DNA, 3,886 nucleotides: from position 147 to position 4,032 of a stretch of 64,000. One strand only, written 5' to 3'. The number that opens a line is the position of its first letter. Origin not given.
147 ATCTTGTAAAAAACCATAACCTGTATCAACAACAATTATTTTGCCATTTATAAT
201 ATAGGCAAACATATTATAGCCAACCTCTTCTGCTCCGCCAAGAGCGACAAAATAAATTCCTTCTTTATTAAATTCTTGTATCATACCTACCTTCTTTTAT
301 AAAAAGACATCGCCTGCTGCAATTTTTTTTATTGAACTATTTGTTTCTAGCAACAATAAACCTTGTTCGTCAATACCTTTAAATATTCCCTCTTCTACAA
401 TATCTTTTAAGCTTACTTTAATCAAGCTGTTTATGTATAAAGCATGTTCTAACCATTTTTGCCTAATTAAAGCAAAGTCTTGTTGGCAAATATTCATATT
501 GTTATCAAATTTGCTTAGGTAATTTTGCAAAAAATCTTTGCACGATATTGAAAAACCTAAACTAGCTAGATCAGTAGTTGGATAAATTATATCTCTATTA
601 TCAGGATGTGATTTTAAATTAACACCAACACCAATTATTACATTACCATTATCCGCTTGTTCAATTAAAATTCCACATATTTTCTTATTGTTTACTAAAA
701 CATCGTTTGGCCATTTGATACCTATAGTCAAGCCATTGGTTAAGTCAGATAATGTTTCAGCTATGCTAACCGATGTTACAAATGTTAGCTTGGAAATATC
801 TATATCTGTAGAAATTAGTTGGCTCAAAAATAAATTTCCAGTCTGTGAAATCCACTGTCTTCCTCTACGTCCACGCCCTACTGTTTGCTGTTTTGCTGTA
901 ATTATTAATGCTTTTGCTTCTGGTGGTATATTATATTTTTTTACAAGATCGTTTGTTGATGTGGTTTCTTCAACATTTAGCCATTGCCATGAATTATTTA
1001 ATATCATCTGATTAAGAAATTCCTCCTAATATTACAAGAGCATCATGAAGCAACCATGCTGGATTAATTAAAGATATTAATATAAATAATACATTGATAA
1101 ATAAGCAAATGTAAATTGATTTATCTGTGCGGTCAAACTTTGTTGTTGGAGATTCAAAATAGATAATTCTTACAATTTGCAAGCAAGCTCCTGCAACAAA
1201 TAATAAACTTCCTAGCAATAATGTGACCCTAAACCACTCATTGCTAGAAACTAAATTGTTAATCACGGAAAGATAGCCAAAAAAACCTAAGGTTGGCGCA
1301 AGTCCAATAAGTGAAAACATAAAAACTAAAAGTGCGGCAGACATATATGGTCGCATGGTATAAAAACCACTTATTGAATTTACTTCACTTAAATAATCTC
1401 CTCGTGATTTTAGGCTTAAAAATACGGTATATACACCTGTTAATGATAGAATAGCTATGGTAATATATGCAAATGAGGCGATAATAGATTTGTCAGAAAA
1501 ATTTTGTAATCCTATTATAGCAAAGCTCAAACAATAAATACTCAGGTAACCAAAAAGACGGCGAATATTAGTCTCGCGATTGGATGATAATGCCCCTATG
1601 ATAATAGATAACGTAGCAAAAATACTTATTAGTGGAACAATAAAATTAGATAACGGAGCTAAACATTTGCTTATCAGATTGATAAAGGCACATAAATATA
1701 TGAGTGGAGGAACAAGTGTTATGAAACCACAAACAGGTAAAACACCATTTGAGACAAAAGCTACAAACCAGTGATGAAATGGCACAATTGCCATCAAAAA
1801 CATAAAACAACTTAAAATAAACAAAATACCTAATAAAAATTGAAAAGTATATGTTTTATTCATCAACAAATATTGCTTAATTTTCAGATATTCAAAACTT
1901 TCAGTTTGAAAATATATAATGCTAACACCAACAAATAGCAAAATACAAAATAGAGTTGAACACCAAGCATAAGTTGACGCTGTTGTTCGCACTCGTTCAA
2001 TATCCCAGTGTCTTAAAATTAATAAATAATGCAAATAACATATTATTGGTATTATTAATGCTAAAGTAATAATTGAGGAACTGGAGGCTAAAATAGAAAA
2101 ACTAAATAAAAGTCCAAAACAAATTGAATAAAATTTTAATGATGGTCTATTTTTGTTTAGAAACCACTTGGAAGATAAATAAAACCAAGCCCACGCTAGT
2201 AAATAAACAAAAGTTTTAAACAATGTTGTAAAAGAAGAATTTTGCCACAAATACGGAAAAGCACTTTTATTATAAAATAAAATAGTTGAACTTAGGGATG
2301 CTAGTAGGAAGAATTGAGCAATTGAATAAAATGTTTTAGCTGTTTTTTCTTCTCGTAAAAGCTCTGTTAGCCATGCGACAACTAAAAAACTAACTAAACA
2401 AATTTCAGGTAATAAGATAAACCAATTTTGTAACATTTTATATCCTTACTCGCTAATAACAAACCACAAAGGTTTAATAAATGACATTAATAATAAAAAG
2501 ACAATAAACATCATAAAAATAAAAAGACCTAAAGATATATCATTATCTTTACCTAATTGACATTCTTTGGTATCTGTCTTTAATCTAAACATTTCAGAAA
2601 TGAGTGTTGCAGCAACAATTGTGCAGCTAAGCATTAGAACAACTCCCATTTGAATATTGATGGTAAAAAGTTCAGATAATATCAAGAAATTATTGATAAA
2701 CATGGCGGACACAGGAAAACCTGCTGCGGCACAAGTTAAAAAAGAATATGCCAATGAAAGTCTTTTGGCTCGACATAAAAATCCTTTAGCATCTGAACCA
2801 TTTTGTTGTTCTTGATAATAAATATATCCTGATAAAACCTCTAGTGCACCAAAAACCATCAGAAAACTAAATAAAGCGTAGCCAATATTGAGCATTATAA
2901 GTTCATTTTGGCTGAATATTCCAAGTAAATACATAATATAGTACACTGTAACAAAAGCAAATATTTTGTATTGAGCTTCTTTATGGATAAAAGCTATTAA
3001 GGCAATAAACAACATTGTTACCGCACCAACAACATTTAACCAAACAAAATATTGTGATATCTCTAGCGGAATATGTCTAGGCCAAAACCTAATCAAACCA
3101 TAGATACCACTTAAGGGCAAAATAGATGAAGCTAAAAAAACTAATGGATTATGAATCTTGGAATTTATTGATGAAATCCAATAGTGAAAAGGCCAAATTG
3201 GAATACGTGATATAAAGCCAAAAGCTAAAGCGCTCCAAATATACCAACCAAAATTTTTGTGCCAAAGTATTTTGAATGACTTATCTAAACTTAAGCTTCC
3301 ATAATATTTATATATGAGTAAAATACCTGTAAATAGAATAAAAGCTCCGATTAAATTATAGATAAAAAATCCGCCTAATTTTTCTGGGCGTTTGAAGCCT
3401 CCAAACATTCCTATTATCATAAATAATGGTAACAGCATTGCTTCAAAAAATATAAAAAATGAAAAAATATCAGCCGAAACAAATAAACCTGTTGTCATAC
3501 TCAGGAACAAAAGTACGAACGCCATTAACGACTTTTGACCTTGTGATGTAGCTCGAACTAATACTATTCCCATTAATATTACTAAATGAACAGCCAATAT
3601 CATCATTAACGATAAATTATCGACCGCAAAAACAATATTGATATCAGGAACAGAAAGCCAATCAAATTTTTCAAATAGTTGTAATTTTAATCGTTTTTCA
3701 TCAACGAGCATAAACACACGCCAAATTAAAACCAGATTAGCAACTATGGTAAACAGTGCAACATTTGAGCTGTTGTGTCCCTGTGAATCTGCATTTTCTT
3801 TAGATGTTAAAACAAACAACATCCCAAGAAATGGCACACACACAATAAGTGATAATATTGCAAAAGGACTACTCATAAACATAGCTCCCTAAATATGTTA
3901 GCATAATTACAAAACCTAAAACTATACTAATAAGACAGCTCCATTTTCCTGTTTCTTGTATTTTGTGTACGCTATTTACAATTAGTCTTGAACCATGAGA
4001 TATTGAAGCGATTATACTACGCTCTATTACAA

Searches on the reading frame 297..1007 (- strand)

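Call 67: search_protein_families(library=pfam, proteins=[window:297-1007:-], max_evalue=0.00001)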
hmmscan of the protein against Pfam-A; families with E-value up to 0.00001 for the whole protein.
window:297-1007:- (236 aa): 2 families
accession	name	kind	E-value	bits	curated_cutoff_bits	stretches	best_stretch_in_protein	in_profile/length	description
PF03099.24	BPL_LplA_LipB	-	1.6e-18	67.4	21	1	15-130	5-133/133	Biotin/lipoate A/B protein ligase family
PF02237.23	BPL_C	-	1.8e-10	41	21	1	196-236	6-47/48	Biotin protein ligase C terminal domain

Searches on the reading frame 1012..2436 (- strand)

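Call 67: search_protein_families(library=pfam, proteins=[window:1012-2436:-], max_evalue=0.00001)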
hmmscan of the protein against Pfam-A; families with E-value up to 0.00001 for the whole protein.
window:1012-2436:- (474 aa): 1 family
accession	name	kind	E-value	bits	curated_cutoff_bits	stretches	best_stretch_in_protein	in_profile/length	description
PF00361.26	Proton_antipo_M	-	4.4e-27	95.5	21.5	1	123-411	5-292/294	NADH:quinone oxidoreductase/Mrp antiporter, TM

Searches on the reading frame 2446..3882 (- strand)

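Call 67: search_protein_families(library=pfam, proteins=[window:2446-3882:-], max_evalue=0.00001)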
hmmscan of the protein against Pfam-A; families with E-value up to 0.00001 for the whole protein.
window:2446-3882:- (478 aa): 1 family
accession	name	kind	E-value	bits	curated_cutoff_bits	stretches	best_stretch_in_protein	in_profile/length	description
PF00361.26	Proton_antipo_M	-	3.8e-24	85.8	21.5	1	136-418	1-288/294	NADH:quinone oxidoreductase/Mrp antiporter, TM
